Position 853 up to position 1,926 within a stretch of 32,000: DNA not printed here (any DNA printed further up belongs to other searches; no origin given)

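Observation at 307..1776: Candidate undescribed toxin-immunity module: PG-binding / His-Cys permuted-papain-like protein coupled to two lipoproteins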

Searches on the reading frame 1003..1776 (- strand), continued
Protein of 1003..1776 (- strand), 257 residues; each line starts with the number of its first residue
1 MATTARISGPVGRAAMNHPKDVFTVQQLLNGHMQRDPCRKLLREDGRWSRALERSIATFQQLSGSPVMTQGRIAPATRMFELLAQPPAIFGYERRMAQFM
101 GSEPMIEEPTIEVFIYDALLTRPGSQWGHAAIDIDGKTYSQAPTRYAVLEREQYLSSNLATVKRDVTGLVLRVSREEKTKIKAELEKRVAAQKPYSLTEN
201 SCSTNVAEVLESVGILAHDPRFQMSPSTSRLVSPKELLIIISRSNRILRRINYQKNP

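Call 41: search_protein_families(library=pfam, proteins=[P0078, P0056, P0068, P0073, P0074, P0102, P0075, P0087, P0101, P0062], max_evalue=0.01)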
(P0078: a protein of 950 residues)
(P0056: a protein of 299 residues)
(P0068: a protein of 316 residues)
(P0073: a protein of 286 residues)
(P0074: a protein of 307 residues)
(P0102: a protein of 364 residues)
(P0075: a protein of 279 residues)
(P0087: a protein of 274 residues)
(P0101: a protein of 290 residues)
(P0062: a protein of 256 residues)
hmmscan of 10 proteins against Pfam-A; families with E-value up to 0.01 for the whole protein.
P0078 (950 aa): 1 family
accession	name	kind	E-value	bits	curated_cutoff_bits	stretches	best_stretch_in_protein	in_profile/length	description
PF05593.20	RHS_repeat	-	3e-37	126.7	22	5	448-480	1-34/38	RHS Repeat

P0056 (299 aa): 2 families
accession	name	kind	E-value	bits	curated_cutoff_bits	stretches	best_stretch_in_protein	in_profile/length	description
PF05488.18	PAAR_motif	-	1.9e-06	28.4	27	1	11-80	2-67/70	PAAR motif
PF13387.12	Lnb_N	-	0.00049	20.1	22.2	1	137-276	13-173/175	Lnb N-terminal periplasmic domain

P0068 (316 aa): 1 family
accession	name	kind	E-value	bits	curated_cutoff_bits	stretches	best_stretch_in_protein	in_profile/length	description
PF05488.18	PAAR_motif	-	9e-09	35.9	27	1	11-78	2-66/70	PAAR motif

P0073 (286 aa): 1 family
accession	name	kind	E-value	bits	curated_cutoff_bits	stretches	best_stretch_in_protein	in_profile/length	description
PF13387.12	Lnb_N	-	7.9e-06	26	22.2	1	191-248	92-151/175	Lnb N-terminal periplasmic domain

P0074 (307 aa): 2 families
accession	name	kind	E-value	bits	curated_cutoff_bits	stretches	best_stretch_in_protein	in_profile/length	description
PF05488.18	PAAR_motif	-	5.5e-13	49.4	27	1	10-92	1-69/70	PAAR motif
PF13387.12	Lnb_N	-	0.00036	20.6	22.2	1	203-268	87-151/175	Lnb N-terminal periplasmic domain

P0102 (364 aa): 1 family
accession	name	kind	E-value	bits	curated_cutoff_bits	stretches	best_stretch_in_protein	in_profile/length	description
PF10455.14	BAR_2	-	0.0032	17.2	25.4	1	55-120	120-184/286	Bin/amphiphysin/Rvs domain for vesicular trafficking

P0075 (279 aa): 2 families
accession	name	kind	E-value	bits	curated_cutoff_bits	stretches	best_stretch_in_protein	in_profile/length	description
PF05488.18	PAAR_motif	-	4.7e-10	40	27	1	9-78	2-67/70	PAAR motif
PF13387.12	Lnb_N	-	0.00057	19.9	22.2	1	179-242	87-153/175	Lnb N-terminal periplasmic domain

P0087 (274 aa): 1 family
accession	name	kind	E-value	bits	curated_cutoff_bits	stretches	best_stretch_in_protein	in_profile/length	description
PF13387.12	Lnb_N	-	0.00076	19.5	22.2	0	123-155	6-40/175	Lnb N-terminal periplasmic domain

P0101 (290 aa): 0 families

P0062 (256 aa): 1 family
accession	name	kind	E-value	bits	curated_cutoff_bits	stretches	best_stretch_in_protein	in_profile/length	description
PF13387.12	Lnb_N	-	2e-06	27.9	22.2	0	111-136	16-42/175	Lnb N-terminal periplasmic domain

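Call 42: search_protein_families(library=pfam, proteins=[P0113, P0115, P0119, P0120, P0131, P0134, P0174, P0191, P0195, P0162], max_evalue=0.01)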
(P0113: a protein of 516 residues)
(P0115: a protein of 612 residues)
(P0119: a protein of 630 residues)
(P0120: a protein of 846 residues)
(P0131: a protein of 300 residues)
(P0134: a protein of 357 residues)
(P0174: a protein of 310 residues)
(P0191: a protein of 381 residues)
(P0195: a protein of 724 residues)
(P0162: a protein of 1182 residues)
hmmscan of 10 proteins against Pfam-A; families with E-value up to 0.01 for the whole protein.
P0113 (516 aa): 3 families
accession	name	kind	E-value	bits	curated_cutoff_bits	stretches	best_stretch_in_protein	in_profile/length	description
PF01471.23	PG_binding_1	-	9.6e-29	99.8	23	3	276-325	3-51/57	Putative peptidoglycan binding domain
PF09374.15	PG_binding_3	-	1.9e-12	47.6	24.6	2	185-215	3-33/76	Predicted Peptidoglycan domain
PF05257.22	CHAP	-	1.6e-09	38.5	26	1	388-466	3-81/81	CHAP domain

P0115 (612 aa): 3 families
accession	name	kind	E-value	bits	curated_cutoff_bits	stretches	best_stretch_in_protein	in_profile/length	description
PF11860.13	Muramidase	-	3.2e-63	213.6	22.3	1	433-607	1-174/175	N-acetylmuramidase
PF01471.23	PG_binding_1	-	1.9e-25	89.2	23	3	254-303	3-52/57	Putative peptidoglycan binding domain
PF09374.15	PG_binding_3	-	9.8e-13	48.5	24.6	1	256-285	3-32/76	Predicted Peptidoglycan domain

P0119 (630 aa): 7 families
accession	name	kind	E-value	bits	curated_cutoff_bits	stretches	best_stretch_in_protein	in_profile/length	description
PF01471.23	PG_binding_1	-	2e-32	111.5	23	5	351-386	3-39/57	Putative peptidoglycan binding domain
PF09374.15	PG_binding_3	-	7.1e-22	77.8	24.6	2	246-290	3-44/76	Predicted Peptidoglycan domain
PF21934.1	Yop-YscD_ppl_3rd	-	5.4e-05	23.3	24.3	0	572-608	21-57/64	YscD/CdsD-like Bon-like domain 3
PF00740.23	Parvo_coat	-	0.0015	17.6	27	0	379-439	90-149/525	Parvovirus coat protein VP2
PF04003.17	Utp12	-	0.0031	18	31.5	0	566-617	53-101/107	Dip2/Utp12 Family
PF24815.1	HMG_WDHD1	-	0.0051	17.2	51.6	0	143-161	33-51/51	WDHD1 HMG box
PF02622.21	DUF179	-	0.0064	16.9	27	0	102-169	54-113/157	AlgH-like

P0120 (846 aa): 4 families
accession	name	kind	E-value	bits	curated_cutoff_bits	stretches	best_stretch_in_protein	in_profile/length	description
PF01471.23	PG_binding_1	-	3.3e-39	133.3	23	4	90-138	2-51/57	Putative peptidoglycan binding domain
PF09374.15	PG_binding_3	-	2.2e-28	98.7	24.6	4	615-644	3-32/76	Predicted Peptidoglycan domain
PF00448.28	SRP54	-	0.00014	22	22.7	0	398-438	103-143/196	SRP54-type protein, GTPase domain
PF22021.2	RbmA-like_FnIII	-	0.00063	20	27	0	398-465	2-68/111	RbmA-like, FnIII domain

P0131 (300 aa): 2 families
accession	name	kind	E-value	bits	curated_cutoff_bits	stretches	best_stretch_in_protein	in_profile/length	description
PF01551.29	Peptidase_M23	-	2.1e-14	53.9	28.7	1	142-233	2-89/96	Peptidase family M23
PF01471.23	PG_binding_1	-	0.0082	16.7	23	0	22-77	4-52/57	Putative peptidoglycan binding domain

P0134 (357 aa): 3 families
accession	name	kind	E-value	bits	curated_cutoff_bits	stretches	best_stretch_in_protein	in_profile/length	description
PF01471.23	PG_binding_1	-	6.3e-11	42.7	23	1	103-144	1-39/57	Putative peptidoglycan binding domain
PF09374.15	PG_binding_3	-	2.1e-08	34.7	24.6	1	113-140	5-32/76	Predicted Peptidoglycan domain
PF01464.25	SLT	-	0.00074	19.5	21.3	1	212-262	9-55/117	Transglycosylase SLT domain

P0174 (310 aa): 2 families
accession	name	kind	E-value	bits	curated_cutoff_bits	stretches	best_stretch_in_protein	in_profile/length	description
PF01471.23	PG_binding_1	-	4.5e-06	27.2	23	1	17-70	3-51/57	Putative peptidoglycan binding domain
PF02557.22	VanY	-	0.0017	18.5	25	1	229-289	32-91/132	D-alanyl-D-alanine carboxypeptidase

P0191 (381 aa): 1 family
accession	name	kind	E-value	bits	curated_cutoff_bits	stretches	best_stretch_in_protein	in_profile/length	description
PF01471.23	PG_binding_1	-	6.1e-06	26.8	23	1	21-77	1-52/57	Putative peptidoglycan binding domain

P0195 (724 aa): 0 families

P0162 (1182 aa): 4 families
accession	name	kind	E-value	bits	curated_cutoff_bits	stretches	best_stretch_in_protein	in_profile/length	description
PF01471.23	PG_binding_1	-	5.5e-41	139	23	4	778-834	3-57/57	Putative peptidoglycan binding domain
PF08823.16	PG_binding_2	-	0.0001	22.9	21.1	0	1109-1150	10-51/74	Putative peptidoglycan binding domain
PF13406.11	SLT_2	-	0.00059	19.6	24.3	1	200-257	60-117/292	Transglycosylase SLT domain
PF00013.35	KH_1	-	0.0097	16.1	21.5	0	599-616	14-31/66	KH domain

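Call 45: fold_search(model_id=the predicted structure, library=pdb)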
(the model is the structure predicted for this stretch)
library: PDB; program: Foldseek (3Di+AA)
matches with E <= 10: 536; with E <= 0.001: 0
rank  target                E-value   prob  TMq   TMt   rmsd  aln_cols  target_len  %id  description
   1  2if6_B                7.6e-03  0.99  0.35  0.46   8.6       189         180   12  Crystal structure of metalloprotein yiiX from Escherichia coli O157:H7, DUF1105 (released 2006-10-03)
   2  2if6_A                1.1e-02  0.99  0.36  0.48   9.1       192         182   14  Crystal structure of metalloprotein yiiX from Escherichia coli O157:H7, DUF1105 (released 2006-10-03)
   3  6j4p_A                1.9e-02  0.23  0.16  0.17  23.2       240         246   12  Structural basis of tubulin detyrosination by vasohibins-SVBP enzyme complex and functional implications (released 2019-05-01)
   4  6qby_C                3.3e-02  0.14  0.14  0.15  24.2       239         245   14  Crystal structure of VASH 2 in complex with SVBP (released 2019-04-24)
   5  6jze_A                3.3e-02  0.14  0.14  0.14  24.0       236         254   14  Crystal structure of VASH2-SVBP complex with the magic triangle I3C (released 2019-08-07)
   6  6jzc_A                4.4e-02  0.13  0.14  0.14  22.7       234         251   15  Structural basis of tubulin detyrosination (released 2019-07-17)
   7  6lpg_A                5.5e-02  0.18  0.16  0.17  23.6       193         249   10  human VASH1-SVBP complex (released 2020-10-21)
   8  6j4s_A                5.9e-02  0.15  0.16  0.16  22.3       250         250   12  Structural basis of tubulin detyrosination by vasohibins-SVBP enzyme complex and functional implications (released 2019-05-01)
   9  6jzd_A                7.4e-02  0.11  0.15  0.15  22.5       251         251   12  Crystal structure of peptide-bound VASH2-SVBP complex (released 2019-07-17)
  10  4c2c_A                7.9e-02  0.99  0.24  0.15   6.2        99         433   22  Crystal structure of the protease CtpB in an active state (released 2013-12-04)
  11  7zcw_C                8.3e-02  0.11  0.15  0.16  22.9       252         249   14  Cryo-EM structure of GMPCPP-microtubules in complex with VASH2-SVBP (released 2022-12-14)
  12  4c2g_A                9.4e-02  0.99  0.25  0.15   8.4       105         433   23  Crystal structure of CtpB(S309A) in complex with a peptide having a Val-Pro-Ala C-terminus (released 2013-12-04)
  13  6j8n_B                1.3e-01  0.12  0.16  0.17  22.9       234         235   10  Crystal structure of SVBP-VASH1 complex, mutation C169A of VASH1 (released 2019-06-19)
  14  6j4u_A                1.3e-01  0.12  0.17  0.18  22.9       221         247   12  Structural basis of tubulin detyrosination by vasohibins-SVBP enzyme complex and functional implications (released 2019-05-01)
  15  6j4o_A                1.3e-01  0.08  0.14  0.15  23.2       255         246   11  Structural basis of tubulin detyrosination by vasohibins-SVBP enzyme complex and functional implications (released 2019-05-01)
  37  1lbu                  4.0e-01  0.89  0.21  0.25   3.2        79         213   16  HYDROLASE METALLO (ZN) DD-PEPTIDASE (released 1996-11-08)
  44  2wp7                  5.4e-01  0.18  0.23  0.34  13.2       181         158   15  Crystal structure of deSUMOylase(DUF862) (released 2010-09-01)
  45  9h68_B                5.7e-01  0.80  0.20  0.13   6.6        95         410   17  Crystal Structure of the spore gernation lytic transglycosylase SleC from Clostridioides difficile in its zymogenic fo (released 2025-02-12)
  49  9h68_D                6.1e-01  0.90  0.23  0.15   4.5        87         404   16  Crystal Structure of the spore gernation lytic transglycosylase SleC from Clostridioides difficile in its zymogenic fo (released 2025-02-12)
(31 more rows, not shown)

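Call 46: list_cluster_members(proteins=[P0078, P0124, P0132, P0141, P0157, P0161, P0173, P0175, P0193, P0074])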
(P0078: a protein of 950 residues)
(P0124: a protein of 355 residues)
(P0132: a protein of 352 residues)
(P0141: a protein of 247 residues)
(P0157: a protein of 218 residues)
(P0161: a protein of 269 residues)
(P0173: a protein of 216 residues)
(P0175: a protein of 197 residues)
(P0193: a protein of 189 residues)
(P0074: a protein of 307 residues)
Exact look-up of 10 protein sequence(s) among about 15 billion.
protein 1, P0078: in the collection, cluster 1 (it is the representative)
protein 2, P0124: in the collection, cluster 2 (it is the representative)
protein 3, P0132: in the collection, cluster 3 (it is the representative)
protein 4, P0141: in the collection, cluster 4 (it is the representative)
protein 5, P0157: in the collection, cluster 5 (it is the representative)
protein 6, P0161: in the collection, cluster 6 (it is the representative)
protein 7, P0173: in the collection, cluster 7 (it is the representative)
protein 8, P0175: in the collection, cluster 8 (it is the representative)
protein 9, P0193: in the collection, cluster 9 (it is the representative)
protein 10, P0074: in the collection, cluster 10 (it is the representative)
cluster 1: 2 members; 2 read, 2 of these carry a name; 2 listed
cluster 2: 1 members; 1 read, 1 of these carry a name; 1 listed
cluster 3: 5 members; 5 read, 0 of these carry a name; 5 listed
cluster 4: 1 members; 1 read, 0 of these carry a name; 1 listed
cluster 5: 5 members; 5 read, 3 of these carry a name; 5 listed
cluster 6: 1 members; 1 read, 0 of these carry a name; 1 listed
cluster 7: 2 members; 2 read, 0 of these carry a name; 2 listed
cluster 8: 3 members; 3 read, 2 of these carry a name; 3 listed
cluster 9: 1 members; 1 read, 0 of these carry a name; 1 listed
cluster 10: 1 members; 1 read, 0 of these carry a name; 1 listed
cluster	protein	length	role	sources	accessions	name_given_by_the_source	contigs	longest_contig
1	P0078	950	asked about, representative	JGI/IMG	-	RHS repeat-associated protein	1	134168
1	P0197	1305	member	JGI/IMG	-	RHS repeat-associated protein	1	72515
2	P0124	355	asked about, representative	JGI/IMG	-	RHS repeat-associated protein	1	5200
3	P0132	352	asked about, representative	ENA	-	-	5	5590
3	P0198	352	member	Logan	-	-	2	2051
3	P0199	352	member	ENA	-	-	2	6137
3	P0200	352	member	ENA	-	-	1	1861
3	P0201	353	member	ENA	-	-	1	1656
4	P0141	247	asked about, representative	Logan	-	-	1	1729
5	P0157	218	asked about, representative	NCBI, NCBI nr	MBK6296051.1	MAG: hypothetical protein IPF55_18755 [Rhodoferax sp.] | hypothetical protein [Rhodoferax sp.]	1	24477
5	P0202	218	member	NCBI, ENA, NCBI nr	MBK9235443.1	MAG: hypothetical protein IPO19_04970 [Rhodoferax sp.] | hypothetical protein [Rhodoferax sp.]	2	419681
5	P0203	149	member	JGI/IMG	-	hypothetical protein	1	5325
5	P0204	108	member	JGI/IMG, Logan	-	-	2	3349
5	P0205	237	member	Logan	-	-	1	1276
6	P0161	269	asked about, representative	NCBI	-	-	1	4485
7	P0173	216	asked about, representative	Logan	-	-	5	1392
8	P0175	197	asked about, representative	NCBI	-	-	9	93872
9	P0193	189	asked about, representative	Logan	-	-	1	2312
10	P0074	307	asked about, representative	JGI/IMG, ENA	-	-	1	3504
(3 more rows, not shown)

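Call 51: list_cluster_members(proteins=[P0061, P0064, P0065, P0066, P0067, P0096, P0059, P0086, P0089, P0077])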
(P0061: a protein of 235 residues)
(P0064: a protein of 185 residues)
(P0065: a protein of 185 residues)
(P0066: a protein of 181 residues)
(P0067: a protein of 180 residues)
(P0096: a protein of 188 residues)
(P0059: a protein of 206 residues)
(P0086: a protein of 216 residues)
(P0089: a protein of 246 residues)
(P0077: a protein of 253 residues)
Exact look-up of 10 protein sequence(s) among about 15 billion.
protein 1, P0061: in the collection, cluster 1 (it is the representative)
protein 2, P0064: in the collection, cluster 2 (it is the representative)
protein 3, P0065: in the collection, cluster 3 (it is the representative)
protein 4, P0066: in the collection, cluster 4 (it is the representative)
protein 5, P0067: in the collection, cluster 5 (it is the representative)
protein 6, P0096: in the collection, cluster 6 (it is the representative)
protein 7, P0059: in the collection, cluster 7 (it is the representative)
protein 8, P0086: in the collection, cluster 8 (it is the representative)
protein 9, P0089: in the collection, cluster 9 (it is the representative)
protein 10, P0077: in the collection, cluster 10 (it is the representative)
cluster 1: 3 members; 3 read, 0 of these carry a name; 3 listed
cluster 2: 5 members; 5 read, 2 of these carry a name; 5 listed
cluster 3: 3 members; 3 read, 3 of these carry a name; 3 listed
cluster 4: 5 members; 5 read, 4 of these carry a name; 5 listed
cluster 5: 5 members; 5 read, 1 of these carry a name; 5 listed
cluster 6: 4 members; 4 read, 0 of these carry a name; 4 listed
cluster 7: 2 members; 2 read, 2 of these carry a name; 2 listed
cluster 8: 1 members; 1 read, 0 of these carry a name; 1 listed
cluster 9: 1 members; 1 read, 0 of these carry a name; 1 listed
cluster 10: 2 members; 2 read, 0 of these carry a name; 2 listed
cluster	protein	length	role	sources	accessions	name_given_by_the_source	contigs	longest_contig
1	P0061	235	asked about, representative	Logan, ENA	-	-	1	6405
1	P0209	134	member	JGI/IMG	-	-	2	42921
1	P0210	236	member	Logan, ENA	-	-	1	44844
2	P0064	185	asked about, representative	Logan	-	-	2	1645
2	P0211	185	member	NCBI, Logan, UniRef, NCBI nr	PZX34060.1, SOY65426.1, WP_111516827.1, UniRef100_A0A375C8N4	conserved hypothetical protein [Cupriavidus phytorum] | Uncharacterized protein n=2 Tax=Cupriavidus TaxID=106589 RepID=A0A375C8N4_9BURK | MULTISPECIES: DUF4105 domain-containing protein [Cupriavidus]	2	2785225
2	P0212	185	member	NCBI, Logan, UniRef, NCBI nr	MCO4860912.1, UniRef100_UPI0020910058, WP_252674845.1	DUF4105 domain-containing protein [Cupriavidus sp. WGlv3] | DUF4105 domain-containing protein n=1 Tax=Cupriavidus sp. WGlv3 TaxID=2919924 ...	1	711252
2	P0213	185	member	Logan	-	-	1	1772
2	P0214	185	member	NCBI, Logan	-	-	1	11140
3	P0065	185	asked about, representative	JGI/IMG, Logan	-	hypothetical protein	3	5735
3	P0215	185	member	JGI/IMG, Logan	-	hypothetical protein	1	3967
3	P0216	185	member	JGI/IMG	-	hypothetical protein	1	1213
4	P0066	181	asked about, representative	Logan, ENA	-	-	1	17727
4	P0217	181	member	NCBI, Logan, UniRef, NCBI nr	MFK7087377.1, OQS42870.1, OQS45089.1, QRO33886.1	DUF4105 domain-containing protein [Chromobacterium violaceum] | lipoprotein N-acyltransferase Lnb domain-containing protein n=1 Tax=Chromobacterium ...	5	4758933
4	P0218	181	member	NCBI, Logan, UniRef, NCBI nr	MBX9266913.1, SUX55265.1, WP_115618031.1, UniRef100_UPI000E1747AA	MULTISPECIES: lipoprotein N-acyltransferase Lnb domain-containing protein ... | lipoprotein N-acyltransferase Lnb domain-containing protein n=1 Tax=Chromobacterium ... | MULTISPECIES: DUF4105 domain-containing protein [Chromobacterium]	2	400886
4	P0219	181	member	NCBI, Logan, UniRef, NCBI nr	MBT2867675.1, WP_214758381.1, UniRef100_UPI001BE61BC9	DUF4105 domain-containing protein [Chromobacterium violaceum] | lipoprotein N-acyltransferase Lnb domain-containing protein n=1 Tax=Chromobacterium ...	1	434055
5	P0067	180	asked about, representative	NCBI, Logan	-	-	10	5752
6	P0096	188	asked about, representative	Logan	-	-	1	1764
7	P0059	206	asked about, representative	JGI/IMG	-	hypothetical protein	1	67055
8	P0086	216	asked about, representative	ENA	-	-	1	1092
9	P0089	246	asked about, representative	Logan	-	-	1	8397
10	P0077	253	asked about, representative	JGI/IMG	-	-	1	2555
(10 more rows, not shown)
